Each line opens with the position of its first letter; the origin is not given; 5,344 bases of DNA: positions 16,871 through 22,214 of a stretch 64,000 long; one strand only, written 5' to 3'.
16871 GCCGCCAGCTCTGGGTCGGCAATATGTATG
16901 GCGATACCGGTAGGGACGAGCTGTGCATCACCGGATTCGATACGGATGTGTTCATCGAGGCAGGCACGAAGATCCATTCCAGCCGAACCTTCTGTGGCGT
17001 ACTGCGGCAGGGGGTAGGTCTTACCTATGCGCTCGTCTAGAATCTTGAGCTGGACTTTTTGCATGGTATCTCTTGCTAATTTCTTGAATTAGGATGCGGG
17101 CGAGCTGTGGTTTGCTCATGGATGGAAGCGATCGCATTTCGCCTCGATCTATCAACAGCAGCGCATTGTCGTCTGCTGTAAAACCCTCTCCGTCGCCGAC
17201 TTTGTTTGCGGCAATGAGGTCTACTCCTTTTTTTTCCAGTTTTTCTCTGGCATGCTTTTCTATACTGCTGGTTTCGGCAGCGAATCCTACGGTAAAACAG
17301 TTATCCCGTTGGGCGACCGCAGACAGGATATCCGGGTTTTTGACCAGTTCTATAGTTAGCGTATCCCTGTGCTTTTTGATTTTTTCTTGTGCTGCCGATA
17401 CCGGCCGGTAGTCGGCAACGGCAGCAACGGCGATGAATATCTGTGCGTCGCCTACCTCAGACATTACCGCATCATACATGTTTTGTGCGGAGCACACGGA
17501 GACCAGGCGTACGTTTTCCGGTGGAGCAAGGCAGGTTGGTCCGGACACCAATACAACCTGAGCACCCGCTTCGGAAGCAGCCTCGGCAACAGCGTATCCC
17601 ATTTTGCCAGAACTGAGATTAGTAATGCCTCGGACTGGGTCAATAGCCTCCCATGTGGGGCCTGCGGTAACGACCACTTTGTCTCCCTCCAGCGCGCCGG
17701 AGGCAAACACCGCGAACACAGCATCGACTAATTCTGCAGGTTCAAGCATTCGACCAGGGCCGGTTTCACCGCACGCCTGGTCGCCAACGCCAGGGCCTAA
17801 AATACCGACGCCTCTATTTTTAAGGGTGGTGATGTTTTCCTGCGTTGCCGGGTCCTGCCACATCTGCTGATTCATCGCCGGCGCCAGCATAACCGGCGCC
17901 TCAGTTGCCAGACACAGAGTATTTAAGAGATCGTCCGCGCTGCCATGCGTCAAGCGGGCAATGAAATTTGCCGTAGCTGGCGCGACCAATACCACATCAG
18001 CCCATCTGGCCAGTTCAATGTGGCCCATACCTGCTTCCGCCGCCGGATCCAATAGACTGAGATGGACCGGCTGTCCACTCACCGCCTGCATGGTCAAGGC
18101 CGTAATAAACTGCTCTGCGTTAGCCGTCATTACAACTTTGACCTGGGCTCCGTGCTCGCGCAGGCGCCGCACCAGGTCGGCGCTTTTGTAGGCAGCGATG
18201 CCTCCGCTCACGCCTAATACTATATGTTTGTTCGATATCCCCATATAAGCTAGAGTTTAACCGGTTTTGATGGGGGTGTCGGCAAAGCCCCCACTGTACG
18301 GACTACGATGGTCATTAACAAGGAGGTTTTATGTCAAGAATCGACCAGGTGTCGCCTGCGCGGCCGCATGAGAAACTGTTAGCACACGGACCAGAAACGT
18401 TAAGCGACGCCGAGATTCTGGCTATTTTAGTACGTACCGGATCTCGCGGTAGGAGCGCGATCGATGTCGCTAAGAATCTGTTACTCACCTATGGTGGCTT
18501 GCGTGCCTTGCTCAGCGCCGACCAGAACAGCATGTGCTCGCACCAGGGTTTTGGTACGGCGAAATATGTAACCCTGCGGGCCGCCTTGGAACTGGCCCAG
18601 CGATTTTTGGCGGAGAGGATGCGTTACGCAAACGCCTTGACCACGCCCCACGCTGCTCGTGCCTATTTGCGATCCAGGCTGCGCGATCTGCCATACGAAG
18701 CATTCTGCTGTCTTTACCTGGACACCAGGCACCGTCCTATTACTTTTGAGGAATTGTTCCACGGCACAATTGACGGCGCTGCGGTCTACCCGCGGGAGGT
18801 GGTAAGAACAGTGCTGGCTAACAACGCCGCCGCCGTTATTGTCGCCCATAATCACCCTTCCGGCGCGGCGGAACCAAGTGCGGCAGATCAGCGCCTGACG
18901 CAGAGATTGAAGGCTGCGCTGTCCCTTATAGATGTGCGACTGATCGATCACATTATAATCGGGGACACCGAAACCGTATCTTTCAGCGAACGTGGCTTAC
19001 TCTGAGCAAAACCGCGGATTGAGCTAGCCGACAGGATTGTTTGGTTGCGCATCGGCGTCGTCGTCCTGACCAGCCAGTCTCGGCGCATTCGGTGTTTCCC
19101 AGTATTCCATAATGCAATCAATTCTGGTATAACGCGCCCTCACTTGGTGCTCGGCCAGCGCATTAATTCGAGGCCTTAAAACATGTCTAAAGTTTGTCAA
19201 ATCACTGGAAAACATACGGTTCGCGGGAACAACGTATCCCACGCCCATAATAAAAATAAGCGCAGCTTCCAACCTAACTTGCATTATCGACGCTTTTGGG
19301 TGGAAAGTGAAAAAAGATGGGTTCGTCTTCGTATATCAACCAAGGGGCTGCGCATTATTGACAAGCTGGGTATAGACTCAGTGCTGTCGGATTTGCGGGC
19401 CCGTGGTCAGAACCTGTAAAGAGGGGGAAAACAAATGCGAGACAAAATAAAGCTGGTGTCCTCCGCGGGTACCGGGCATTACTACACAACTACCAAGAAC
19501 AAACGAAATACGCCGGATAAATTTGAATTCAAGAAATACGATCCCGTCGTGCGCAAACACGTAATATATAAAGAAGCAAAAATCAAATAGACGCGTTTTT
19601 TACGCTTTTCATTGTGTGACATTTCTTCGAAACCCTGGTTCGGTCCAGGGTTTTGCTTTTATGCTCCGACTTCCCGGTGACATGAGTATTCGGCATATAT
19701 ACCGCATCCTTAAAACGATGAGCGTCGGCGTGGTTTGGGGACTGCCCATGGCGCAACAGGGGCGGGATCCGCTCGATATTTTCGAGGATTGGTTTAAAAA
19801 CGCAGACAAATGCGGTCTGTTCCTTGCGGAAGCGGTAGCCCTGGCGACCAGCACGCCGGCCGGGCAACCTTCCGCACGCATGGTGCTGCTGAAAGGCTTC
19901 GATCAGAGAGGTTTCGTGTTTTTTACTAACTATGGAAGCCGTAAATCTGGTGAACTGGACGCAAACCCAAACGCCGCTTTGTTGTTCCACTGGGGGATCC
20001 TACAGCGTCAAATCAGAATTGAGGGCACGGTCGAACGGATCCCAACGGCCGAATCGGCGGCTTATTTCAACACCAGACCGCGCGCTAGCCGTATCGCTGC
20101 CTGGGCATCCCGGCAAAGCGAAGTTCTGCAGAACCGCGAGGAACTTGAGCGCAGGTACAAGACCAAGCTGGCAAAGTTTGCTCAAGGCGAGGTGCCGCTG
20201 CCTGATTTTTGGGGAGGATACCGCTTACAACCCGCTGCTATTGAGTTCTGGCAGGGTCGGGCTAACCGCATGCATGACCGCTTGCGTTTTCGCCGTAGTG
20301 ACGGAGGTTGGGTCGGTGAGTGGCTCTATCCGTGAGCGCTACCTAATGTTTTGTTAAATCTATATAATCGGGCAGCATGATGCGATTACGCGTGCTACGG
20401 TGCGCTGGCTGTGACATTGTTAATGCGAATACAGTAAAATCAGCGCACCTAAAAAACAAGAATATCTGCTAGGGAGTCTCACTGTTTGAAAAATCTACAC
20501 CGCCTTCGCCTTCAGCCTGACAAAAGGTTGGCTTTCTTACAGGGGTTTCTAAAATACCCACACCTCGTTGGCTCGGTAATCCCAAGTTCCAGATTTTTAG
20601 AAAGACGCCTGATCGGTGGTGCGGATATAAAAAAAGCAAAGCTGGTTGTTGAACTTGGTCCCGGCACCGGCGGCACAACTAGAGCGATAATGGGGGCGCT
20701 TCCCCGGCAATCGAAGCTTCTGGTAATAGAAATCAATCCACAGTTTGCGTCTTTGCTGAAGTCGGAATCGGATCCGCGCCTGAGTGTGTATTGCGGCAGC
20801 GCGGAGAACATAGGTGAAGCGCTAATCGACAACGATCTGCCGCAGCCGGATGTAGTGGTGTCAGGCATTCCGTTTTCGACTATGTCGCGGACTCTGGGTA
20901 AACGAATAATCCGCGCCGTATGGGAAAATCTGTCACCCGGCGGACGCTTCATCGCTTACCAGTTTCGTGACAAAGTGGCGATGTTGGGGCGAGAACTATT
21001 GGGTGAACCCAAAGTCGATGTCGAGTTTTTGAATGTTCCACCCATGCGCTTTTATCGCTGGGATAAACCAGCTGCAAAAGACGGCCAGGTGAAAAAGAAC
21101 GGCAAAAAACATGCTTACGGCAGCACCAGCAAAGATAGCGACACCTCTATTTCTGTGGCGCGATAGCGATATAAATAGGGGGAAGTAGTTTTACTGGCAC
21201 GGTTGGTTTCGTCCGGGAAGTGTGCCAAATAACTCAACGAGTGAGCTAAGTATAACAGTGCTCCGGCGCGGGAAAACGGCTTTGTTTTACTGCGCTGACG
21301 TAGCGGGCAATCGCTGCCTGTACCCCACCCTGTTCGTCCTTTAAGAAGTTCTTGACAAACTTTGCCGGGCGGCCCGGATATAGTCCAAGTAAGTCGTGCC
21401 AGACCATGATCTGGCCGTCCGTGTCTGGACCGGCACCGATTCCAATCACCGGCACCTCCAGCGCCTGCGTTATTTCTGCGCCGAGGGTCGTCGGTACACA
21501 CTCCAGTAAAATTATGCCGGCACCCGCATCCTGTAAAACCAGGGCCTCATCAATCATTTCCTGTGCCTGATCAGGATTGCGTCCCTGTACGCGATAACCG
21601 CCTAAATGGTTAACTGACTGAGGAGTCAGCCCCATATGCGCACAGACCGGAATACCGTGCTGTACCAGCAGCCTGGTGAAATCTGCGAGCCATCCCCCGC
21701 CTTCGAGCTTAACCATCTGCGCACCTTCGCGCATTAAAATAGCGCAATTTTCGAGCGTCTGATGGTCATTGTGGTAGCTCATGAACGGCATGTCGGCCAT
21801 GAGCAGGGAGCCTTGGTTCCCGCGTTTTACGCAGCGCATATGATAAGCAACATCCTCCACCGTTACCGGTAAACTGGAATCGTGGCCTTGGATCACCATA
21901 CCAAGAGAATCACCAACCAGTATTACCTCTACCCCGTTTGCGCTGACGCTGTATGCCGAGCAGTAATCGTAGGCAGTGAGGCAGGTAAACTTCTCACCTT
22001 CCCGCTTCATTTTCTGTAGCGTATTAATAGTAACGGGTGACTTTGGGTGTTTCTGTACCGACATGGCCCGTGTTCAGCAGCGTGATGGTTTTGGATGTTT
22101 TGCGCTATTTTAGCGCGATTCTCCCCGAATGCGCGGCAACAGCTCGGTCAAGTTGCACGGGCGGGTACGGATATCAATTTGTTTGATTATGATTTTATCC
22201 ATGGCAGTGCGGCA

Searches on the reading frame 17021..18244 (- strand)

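Call 90: search_protein_families(library=pfam, proteins=[window:17021-18244:-], max_evalue=0.00001)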
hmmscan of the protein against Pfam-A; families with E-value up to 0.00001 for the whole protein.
window:17021-18244:- (407 aa): 2 families
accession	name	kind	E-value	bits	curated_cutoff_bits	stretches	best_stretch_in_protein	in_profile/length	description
PF04127.22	DFP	-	1.4e-69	234.1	22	1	185-365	1-186/186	DNA/pantothenate metabolism flavoprotein C-terminal domain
PF02441.25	Flavoprotein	-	8.5e-36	123.4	22.7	1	6-178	1-160/162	Flavoprotein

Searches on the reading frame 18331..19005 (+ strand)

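Call 90: search_protein_families(library=pfam, proteins=[window:18331-19005:+], max_evalue=0.00001)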
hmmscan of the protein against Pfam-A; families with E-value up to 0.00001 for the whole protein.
window:18331-19005:+ (224 aa): 2 families
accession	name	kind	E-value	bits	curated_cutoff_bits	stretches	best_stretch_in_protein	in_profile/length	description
PF04002.20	RadC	-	6.4e-45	152.4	22.1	1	104-223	2-121/121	RadC-like JAB domain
PF20582.4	UPF0758_N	-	1.3e-23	83.3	27.1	1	10-80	8-77/77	UPF0758 N-terminal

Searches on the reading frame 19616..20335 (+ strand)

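Call 90: search_protein_families(library=pfam, proteins=[window:19616-20335:+], max_evalue=0.00001)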
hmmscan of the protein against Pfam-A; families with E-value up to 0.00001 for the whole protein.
window:19616-20335:+ (239 aa): 2 families
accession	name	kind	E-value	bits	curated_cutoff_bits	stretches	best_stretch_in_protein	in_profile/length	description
PF01243.27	PNPOx_N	-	1.6e-26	93.5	28.1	1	72-180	13-112/120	Pyridoxamine 5'-phosphate oxidase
PF10590.14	PNP_phzG_C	-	8.9e-19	67.6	27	1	199-239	1-42/42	Pyridoxine 5'-phosphate oxidase C-terminal dimerisation region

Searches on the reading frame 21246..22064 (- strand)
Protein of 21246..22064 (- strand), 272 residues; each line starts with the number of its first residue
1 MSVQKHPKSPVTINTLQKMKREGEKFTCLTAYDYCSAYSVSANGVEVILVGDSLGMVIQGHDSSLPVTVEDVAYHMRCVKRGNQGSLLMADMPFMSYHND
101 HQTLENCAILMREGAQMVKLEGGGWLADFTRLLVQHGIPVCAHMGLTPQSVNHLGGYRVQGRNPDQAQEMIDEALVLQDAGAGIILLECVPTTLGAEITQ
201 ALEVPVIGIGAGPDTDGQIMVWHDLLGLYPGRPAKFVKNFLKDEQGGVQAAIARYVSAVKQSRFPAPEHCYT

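Call 90: search_protein_families(library=pfam, proteins=[window:21246-22064:-], max_evalue=0.00001)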
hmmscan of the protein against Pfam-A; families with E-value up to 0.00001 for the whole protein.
window:21246-22064:- (272 aa): 1 family
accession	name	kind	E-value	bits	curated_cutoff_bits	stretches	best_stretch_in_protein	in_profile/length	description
PF02548.21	Pantoate_transf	-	6.5e-103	344.1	28.7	1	11-266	2-258/259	Ketopantoate hydroxymethyltransferase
